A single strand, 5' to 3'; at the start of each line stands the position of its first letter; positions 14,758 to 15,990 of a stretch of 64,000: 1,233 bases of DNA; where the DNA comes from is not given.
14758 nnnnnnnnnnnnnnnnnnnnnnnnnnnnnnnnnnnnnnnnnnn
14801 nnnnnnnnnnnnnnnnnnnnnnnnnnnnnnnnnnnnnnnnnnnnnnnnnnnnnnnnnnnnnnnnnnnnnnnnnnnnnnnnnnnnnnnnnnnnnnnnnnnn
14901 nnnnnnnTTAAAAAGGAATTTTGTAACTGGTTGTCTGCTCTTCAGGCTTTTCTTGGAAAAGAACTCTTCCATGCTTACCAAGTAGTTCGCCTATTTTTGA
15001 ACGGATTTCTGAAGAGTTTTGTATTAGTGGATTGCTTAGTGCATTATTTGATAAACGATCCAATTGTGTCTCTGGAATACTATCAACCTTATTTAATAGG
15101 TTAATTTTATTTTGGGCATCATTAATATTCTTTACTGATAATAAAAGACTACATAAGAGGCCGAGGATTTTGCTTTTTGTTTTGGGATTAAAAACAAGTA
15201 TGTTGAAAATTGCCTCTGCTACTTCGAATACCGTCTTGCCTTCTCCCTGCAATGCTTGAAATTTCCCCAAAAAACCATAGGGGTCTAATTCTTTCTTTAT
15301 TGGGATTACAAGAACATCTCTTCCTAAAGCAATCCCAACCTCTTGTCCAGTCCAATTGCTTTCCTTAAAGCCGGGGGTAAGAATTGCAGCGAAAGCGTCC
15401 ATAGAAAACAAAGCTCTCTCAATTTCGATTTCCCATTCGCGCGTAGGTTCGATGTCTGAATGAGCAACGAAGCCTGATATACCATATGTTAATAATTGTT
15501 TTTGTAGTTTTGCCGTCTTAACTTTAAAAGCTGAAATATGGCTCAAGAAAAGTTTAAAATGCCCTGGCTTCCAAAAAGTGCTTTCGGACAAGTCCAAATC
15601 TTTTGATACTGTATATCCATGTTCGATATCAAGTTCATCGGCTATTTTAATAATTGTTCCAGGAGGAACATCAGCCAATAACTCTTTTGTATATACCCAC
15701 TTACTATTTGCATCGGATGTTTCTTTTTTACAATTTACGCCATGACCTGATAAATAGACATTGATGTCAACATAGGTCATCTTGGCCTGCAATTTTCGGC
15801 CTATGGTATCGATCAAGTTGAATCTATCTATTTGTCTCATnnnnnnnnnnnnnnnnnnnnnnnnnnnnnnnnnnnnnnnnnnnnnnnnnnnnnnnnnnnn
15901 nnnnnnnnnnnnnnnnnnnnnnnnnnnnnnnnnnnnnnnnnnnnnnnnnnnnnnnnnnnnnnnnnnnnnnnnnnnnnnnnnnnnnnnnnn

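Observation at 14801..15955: TIR gene bracketed on both sides by GTAG...CTAC REP doublets: a possible REP-bounded cargo cassette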

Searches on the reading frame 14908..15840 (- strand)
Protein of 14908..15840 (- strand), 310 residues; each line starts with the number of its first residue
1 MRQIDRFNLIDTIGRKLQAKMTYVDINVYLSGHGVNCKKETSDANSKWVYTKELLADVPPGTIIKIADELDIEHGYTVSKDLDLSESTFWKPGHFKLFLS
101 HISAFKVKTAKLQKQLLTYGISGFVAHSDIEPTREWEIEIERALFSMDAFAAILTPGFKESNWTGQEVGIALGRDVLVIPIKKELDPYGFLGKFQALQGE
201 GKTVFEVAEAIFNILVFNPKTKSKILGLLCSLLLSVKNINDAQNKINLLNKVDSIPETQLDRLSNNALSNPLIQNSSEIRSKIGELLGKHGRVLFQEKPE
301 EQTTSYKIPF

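Call 8: search_protein_families(library=pfam, proteins=[window:14908-15840:-], max_evalue=0.01)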
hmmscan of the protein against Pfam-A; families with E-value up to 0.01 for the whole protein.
window:14908-15840:- (310 aa): 1 family
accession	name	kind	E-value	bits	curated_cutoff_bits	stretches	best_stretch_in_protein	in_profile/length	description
PF13676.11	TIR_2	-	6.2e-11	43.3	28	1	98-196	2-105/122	TIR domain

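Call 9: search_protein_families(library=padloc, proteins=[window:14908-15840:-], max_evalue=0.1)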
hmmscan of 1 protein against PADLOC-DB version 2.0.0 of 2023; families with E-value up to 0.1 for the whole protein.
window:14908-15840:- (310 aa): 3 families
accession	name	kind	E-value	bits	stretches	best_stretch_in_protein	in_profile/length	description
PDLC02012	SAVED5--SAVED_TIR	-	0.0039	14.3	1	96-165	15-84/404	-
PDLC00434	ThsB1|ThsB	-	0.0085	13.2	1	109-178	154-223/396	TIR-like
PDLC00419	ThsB1|ThsB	-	0.011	13.5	1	90-182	23-123/165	TIR-like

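Call 10: find_encoding_contigs(protein=window:14908-15840:-, flank=10000, max_places=10)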
Protein window:14908-15840:- (310 aa): 4 contigs read that carry it; 3 places shown.
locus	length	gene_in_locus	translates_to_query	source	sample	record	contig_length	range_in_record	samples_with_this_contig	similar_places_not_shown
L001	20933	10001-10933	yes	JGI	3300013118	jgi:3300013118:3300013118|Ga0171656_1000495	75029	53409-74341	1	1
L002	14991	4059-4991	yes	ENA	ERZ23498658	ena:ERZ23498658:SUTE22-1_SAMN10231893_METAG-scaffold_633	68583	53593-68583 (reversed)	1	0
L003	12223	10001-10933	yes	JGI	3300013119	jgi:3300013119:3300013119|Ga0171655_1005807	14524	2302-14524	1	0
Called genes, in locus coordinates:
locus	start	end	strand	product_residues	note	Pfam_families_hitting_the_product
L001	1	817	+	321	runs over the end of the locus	PF00175:NAD_binding_1 (faint), PF10418:DHODB_Fe-S_bind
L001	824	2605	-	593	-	PF19864:Radical_SAM_N2, PF04055:Radical_SAM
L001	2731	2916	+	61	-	-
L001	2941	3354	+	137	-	PF01894:YjbQ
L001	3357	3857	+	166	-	-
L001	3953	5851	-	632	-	-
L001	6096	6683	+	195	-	PF00156:Pribosyltran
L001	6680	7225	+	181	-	-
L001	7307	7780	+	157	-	-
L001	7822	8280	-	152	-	PF04073:tRNA_edit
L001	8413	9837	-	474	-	PF10396:TrmE_N, PF12631:MnmE_helical, PF03193:RsgA_GTPase (faint), PF01926:MMR_HSR1, PF02421:FeoB_N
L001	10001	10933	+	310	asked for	PF13676:TIR_2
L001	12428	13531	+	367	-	PF00180:Iso_dh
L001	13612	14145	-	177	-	PF02699:YajC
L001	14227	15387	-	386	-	PF01702:TGT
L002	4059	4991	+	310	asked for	PF13676:TIR_2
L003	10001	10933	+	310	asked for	PF13676:TIR_2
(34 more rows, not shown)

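Call 15: find_homologous_proteins(query=window:14908-15840:-, max_evalue=0.001)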
Query window:14908-15840:- (310 aa): 1034 proteins with E <= 0.001 among 3096 candidates; the best 120 are listed.
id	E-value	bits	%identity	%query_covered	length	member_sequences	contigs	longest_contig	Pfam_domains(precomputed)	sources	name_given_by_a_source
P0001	7.9e-189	644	100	94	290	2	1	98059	PF13676.12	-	-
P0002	6.6e-114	398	58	100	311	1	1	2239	PF13676.12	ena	-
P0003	2.8e-113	396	56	100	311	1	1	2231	PF13676.12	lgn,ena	-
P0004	4.2e-113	396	57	100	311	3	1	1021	PF13676.12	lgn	-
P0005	4.8e-111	389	57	97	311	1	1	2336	PF13676.12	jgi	jgi:hypothetical protein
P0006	1.4e-109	384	56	100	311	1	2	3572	PF13676.12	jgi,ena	jgi:hypothetical protein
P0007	2.6e-107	377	56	100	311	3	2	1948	PF13676.12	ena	-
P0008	6.9e-107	375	56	100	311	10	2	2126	PF13676.12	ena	-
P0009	7.7e-107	375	55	100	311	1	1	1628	PF13676.12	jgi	jgi:hypothetical protein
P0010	1.7e-106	374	57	94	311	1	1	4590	PF13676.12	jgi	-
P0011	3.0e-106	373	57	93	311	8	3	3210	PF13676.12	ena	-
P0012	4.3e-106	373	56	94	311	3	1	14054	PF13676.12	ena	-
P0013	1.5e-104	368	56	100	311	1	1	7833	PF13676.12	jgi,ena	-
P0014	2.8e-104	367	53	100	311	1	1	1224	PF13676.12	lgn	-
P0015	2.0e-103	364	54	100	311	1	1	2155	PF13676.12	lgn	-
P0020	2.4e-102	360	55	100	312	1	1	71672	PF13676.12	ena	-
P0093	4.7e-93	330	52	94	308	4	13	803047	PF13676.12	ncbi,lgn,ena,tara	tara:strand:+ start:3829 stop:4755 length:927 start_codon:yes stop_codon:yes gene_type:complete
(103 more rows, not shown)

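Call 26: find_encoding_contigs(protein=P0020, flank=5000, max_places=2)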
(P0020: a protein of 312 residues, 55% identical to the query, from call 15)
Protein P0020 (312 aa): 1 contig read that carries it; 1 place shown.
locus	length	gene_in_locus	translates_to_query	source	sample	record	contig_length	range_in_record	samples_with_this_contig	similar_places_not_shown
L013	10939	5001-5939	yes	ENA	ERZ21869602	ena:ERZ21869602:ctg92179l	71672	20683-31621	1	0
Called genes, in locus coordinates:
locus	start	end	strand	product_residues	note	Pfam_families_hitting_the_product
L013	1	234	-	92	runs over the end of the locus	-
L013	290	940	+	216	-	-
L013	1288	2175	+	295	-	PF00006:ATP-synt_ab, PF00004:AAA (faint)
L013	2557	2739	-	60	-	-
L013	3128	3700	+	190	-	PF27271:AF_1327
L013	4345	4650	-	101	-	-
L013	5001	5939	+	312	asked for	PF13676:TIR_2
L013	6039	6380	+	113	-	-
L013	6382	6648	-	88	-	PF05016:ParE_toxin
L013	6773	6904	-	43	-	PF02604:PhdYeFM_antitox (weak)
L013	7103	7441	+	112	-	PF13560:HTH_31 (weak), PF12844:HTH_19 (weak), PF01381:HTH_3 (weak)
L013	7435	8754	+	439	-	PF13657:Couple_hipA, PF07804:HipA_C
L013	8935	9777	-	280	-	PF00753:Lactamase_B, PF23023:Anti-Pycsar_Apyc1 (weak), PF12706:Lactamase_B_2 (weak)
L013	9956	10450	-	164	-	PF02915:Rubrerythrin, PF21349:RUBY_RBDX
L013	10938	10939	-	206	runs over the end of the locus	PF14606:Lipase_GDSL_3, PF13472:Lipase_GDSL_2 (weak)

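Call 27: find_encoding_contigs(protein=P0012, flank=5000, max_places=2)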
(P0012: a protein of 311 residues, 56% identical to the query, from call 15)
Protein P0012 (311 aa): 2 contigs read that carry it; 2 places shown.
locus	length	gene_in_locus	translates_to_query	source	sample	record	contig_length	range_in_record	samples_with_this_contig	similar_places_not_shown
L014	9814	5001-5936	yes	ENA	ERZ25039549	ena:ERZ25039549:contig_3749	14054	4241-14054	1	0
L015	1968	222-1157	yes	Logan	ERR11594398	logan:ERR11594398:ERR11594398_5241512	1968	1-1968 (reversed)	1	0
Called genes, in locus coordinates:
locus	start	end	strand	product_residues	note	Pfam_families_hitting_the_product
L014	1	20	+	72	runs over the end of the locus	PF11072:DUF2859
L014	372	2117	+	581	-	PF10412:TrwB_AAD_bind (faint), PF12696:TraG-D_C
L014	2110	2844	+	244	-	PF14348:DtrJ-like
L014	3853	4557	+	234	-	-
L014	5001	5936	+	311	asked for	PF13676:TIR_2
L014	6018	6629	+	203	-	-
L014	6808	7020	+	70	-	-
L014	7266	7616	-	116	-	PF20332:DUF6627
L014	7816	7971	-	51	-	-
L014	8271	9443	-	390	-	PF13356:Arm-DNA-bind_3, PF14659:Phage_int_SAM_3 (faint), PF00589:Phage_integrase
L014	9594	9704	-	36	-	-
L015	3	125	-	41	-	?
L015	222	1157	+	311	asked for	PF13676:TIR_2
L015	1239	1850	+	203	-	-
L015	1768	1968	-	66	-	?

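Call 28: find_encoding_contigs(protein=P0093, flank=5000, max_places=4)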
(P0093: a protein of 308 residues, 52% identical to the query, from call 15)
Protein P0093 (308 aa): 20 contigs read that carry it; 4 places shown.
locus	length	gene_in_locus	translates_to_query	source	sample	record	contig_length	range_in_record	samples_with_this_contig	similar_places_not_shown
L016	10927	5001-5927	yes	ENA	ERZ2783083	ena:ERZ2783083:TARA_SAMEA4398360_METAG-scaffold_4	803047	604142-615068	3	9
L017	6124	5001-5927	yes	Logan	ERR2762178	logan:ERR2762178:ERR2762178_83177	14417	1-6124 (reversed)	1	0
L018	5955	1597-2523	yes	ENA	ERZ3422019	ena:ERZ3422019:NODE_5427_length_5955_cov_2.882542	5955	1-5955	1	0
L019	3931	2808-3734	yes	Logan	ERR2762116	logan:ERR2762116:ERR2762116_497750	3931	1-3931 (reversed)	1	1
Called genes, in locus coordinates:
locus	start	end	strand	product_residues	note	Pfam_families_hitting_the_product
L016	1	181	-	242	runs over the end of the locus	PF05275:CopB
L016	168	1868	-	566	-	PF13473:Cupredoxin_1 (faint), PF07732:Cu-oxidase_3, PF00394:Cu-oxidase, PF07731:Cu-oxidase_2, PF07732:Cu-oxidase_3 (weak)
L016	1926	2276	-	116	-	-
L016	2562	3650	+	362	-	PF01551:Peptidase_M23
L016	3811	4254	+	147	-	-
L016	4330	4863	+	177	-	-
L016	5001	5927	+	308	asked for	PF13676:TIR_2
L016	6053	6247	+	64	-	PF01936:NYN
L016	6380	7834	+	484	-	-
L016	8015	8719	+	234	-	PF01936:NYN, PF12872:OST-HTH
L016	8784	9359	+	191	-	PF27539:Y2318_C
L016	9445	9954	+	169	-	PF20358:DUF6653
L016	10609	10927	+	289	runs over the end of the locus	PF00485:PRK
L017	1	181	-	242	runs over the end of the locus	PF05275:CopB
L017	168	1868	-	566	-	PF13473:Cupredoxin_1 (faint), PF07732:Cu-oxidase_3, PF00394:Cu-oxidase, PF07731:Cu-oxidase_2, PF07732:Cu-oxidase_3 (weak)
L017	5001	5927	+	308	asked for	PF13676:TIR_2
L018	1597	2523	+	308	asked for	PF13676:TIR_2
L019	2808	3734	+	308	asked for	PF13676:TIR_2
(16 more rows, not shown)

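Call 68: search_protein_families(library=ncbifam, proteins=[window:14908-15840:-], max_evalue=0.01)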
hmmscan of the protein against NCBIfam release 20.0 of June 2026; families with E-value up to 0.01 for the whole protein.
window:14908-15840:- (310 aa): 2 families
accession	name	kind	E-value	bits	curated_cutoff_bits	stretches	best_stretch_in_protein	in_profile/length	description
NF042941.1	Retron_TIR_antiphage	equivalog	1.7e-06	27.1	600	1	94-176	339-422/464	TIR domain-containing anti-phage reverse transcriptase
NF058526.1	Thoeris_type3_ThcB4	equivalog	0.00016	20.7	220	1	111-178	145-212/375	Thoeris type III anti-phage system protein ThcB4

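Call 70: search_solved_structures(query=A2, max_evalue=1)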
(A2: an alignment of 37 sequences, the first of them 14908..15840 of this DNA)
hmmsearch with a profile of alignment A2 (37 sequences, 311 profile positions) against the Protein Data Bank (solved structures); distinct sequences matched with E-value up to 1: 12.
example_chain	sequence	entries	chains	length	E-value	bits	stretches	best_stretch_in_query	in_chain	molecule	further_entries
7uxr_A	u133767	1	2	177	0.023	17.5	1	93-183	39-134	TIR domain protein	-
4w8g_A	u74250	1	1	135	0.24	14.2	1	112-217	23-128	Toll-receptor-related 2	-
5vcu_A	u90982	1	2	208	0.3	13.9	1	9-81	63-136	Ras-related c3 botulinum toxin substrate 1 isoform x2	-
4w8h_A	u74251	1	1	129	0.41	13.4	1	112-206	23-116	Toll-receptor-related 2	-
3ozi_A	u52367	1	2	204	0.65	12.7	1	95-175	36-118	L6tr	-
3uxo_A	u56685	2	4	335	0.82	12.4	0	225-302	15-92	DNA polymerase beta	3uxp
3v72_A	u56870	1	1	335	0.82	12.4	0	225-302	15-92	DNA polymerase beta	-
1bpd_A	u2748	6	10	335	0.82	12.4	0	225-302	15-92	DNA POLYMERASE BETA | PROTEIN (DNA POLYMERASE BETA (E.C.2.7.7.7))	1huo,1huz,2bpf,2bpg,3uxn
3v7j_A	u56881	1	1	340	0.83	12.4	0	225-302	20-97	DNA polymerase beta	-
4gkj_T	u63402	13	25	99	0.88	12.3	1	219-292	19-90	30S ribosomal protein S20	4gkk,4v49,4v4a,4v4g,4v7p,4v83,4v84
3v7k_A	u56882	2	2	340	0.99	12.1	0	225-302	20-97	DNA polymerase beta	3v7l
5teb_A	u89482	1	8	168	1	12.1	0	111-187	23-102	Recognition of Peronospora parasitica 1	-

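Call 77: predict_structure(alignment_id=A2)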
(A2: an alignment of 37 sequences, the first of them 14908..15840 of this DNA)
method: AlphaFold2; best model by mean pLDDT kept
length: 310 residues; sequences in the alignment: 37
mean_pLDDT: 83.3   pTM: 0.64
mean pLDDT of the five models: 83.3, 82.1, 79.3, 63.1, 61.6
residues with pLDDT >= 90: 117; 70-90: 146; 50-70: 38; < 50: 9
segments of 3 or more residues with pLDDT < 50: 299-304
pLDDT, mean of each block of 10 residues (from residue 1): 87 93 90 86 83 90 88 73 63 92 82 94 74 75 89 80 77 88 69 73 91 93 93 92 94 88 88 89 90 65 51
secondary structure, 60 per line:
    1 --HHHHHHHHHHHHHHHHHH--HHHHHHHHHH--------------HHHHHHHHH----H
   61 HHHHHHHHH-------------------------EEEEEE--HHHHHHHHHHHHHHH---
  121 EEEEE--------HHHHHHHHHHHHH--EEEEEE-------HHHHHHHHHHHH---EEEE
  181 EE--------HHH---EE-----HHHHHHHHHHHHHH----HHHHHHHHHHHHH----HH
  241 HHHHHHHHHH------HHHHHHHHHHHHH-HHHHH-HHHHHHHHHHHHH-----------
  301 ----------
elements in order: H3-20 H23-32 H47-55 H60-69 E95-100 H103-117 E121-125 H134-146 E149-154 H162-173 E177-182 H204-217 H222-234 H239-250 H257-269 H271-275 H277-289

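Call 79: fold_search(model_id=the predicted structure, library=pdb)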
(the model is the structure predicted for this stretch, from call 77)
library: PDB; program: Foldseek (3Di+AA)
matches with E <= 10: 1010; with E <= 0.001: 1
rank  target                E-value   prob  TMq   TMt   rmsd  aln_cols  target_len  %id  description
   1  5uzb_A                7.3e-04  1.00  0.33  0.64   3.5       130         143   22  Cryo-EM structure of the MAL TIR domain filament (released 2017-07-26)
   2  7uxu_A                1.1e-03  1.00  0.34  0.74   3.0       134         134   18  CryoEM structure of the TIR domain from AbTir in complex with 3AD (released 2022-09-07)
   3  7ld0_A                1.2e-03  1.00  0.33  0.18  17.2       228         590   14  Cryo-EM structure of ligand-free Human SARM1 (released 2021-03-10)
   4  7djt_A                1.7e-03  1.00  0.33  0.17  17.1       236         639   14  Human SARM1 inhibitory state bounded with inhibitor dHNN (released 2021-05-19)
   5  4w8g                  1.8e-03  1.00  0.33  0.74   3.8       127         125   20  Crystal structure of the TIR domain of the Toll-related Receptor TRR-2 from the lower metazoan Hydra magnipapillata (cry (released 2015-09-09)
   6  9phb_A                1.9e-03  1.00  0.31  0.57   7.5       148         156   18  CryoEM structure of filament of Bacillus subtilis TIR domain protein SpbK (released 2025-12-31)
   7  9ugj_B                2.0e-03  1.00  0.33  0.69   3.6       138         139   17  Structure of SARM1 bound to SIR3-ADPR (released 2026-02-18)
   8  8isy_B                2.2e-03  1.00  0.34  0.24   8.4       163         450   18  Cryo-EM structure of free-state Crt-SPARTA (released 2023-10-18)
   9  6zfx_A                2.2e-03  1.00  0.34  0.18  16.9       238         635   17  hSARM1 GraFix-ed (released 2020-11-18)
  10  9ugj_F                2.3e-03  1.00  0.32  0.68   3.2       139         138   16  Structure of SARM1 bound to SIR3-ADPR (released 2026-02-18)
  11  8yym_A                2.3e-03  1.00  0.30  0.62   4.2       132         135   15  Cryo-EM structure of cylindrical fiber of MyD88 TIR (released 2025-03-26)
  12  8w8m_1A               2.4e-03  1.00  0.30  0.62   4.4       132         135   16  Cryo-EM structure of helical filament of MyD88 TIR (released 2024-09-04)
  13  6o0v_C                2.6e-03  1.00  0.32  0.66   3.2       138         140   17  Crystal structure of the TIR domain G601P mutant from human SARM1, crystal form 2 (released 2019-09-04)
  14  9dlg_A                2.8e-03  1.00  0.29  0.52   7.8       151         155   17  CryoEM structure of the TIR domain from human TRAM (released 2025-01-22)
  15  8d0g_B                3.0e-03  1.00  0.34  0.71   2.9       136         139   16  Human SARM1 TIR domain bound to NB-3-ADPRP (released 2022-09-21)
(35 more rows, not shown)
